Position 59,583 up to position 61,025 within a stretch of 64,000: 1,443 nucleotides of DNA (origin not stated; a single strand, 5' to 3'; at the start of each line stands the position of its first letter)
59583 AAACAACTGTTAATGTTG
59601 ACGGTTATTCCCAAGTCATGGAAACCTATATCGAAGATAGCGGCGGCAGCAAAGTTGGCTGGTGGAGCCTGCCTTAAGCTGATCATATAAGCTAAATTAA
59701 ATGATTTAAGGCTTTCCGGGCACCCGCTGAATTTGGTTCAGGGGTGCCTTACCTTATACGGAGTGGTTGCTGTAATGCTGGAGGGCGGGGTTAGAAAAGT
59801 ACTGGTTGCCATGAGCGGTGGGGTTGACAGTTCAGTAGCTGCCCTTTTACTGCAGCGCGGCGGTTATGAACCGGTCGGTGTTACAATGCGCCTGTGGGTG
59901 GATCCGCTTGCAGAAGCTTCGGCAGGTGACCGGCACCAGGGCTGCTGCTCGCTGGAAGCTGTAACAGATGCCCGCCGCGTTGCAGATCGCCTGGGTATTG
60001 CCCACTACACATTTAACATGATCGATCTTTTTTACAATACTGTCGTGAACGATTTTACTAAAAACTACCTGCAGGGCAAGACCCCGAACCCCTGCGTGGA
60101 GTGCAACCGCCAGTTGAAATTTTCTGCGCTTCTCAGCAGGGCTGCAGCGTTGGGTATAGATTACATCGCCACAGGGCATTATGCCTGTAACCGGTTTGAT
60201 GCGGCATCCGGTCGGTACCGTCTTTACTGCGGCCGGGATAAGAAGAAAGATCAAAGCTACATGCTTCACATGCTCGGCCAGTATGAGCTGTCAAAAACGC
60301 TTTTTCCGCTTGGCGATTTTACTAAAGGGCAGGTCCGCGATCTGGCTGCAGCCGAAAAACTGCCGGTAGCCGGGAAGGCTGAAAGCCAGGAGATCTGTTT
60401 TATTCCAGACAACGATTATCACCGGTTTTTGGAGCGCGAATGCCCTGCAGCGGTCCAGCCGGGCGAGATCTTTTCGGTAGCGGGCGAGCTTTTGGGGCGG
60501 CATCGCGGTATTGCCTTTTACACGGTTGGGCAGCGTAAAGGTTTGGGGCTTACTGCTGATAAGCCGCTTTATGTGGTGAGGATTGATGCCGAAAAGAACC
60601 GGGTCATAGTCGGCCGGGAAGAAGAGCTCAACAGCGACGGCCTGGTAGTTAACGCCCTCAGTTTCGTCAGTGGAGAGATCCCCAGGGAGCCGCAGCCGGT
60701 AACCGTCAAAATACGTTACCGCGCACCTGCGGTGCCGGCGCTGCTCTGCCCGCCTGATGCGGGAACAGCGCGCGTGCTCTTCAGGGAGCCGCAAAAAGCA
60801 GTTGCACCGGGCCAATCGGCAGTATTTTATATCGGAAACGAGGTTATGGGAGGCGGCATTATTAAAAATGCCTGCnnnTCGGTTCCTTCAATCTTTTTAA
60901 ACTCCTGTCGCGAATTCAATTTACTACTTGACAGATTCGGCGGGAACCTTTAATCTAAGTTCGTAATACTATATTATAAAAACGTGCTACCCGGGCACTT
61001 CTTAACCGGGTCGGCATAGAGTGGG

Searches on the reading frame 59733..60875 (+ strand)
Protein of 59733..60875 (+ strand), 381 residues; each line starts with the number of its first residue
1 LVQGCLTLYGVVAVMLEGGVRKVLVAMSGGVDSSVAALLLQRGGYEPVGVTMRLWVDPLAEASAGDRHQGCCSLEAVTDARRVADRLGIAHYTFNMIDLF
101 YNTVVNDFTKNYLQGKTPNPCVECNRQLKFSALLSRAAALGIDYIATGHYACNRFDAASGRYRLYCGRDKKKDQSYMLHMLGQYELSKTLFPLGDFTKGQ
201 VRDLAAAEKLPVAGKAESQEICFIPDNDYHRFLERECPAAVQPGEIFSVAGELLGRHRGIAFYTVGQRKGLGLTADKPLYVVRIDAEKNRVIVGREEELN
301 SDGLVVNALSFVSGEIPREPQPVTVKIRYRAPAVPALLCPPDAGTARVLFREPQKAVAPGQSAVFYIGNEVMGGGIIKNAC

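Call 30: search_protein_families(library=pfam, proteins=[window:59733-60875:+], max_evalue=0.00001)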
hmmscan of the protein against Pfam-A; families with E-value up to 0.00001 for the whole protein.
window:59733-60875:+ (381 aa): 3 families
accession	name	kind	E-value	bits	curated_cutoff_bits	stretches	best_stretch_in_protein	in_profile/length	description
PF03054.22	tRNA_Me_trans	-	8.1e-69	231.8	20.6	1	22-225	2-201/202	tRNA methyl transferase HUP domain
PF20259.3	tRNA_Me_trans_M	-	5e-21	74.5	27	1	231-295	2-66/66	tRNA methyl transferase PRC-barrel domain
PF20258.4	tRNA_Me_trans_C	-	4.8e-19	68.9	20.6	1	301-377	1-77/77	Aminomethyltransferase beta-barrel domain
